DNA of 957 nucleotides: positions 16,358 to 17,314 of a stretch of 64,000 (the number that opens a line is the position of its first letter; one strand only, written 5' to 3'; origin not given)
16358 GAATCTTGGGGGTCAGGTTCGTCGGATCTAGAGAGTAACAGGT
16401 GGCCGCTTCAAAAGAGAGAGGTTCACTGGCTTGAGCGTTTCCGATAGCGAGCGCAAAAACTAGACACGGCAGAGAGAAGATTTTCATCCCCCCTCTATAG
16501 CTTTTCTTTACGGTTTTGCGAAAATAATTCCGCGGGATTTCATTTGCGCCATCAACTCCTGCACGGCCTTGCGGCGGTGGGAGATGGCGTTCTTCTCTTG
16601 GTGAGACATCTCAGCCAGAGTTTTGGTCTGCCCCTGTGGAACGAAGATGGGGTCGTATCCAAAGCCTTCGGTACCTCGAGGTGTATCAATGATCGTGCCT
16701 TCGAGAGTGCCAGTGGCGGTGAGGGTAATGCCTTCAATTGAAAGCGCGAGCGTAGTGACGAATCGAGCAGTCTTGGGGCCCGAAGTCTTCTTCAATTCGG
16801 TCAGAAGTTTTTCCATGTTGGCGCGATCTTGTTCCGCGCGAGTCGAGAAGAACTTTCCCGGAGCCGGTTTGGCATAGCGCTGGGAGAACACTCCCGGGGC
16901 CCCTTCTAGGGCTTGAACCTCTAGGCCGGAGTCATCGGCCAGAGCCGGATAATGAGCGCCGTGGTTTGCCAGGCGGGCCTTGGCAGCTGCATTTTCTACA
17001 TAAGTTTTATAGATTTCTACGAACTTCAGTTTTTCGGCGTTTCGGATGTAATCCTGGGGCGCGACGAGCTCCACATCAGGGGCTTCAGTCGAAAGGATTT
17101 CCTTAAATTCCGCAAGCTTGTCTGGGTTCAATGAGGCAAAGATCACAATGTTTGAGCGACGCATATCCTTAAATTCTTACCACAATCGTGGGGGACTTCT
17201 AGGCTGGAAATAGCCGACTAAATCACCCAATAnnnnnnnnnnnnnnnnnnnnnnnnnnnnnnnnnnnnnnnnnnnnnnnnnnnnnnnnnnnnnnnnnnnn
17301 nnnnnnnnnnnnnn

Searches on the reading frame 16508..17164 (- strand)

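Call 3: search_protein_families(library=pfam, proteins=[window:16508-17164:-], max_evalue=0.001)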
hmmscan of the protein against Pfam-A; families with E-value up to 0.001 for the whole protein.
window:16508-17164:- (218 aa): 1 family
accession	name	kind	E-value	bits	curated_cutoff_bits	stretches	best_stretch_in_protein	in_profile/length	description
PF01725.21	Ham1p_like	-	5.2e-57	193.2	22.5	1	7-206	1-185/186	Ham1 family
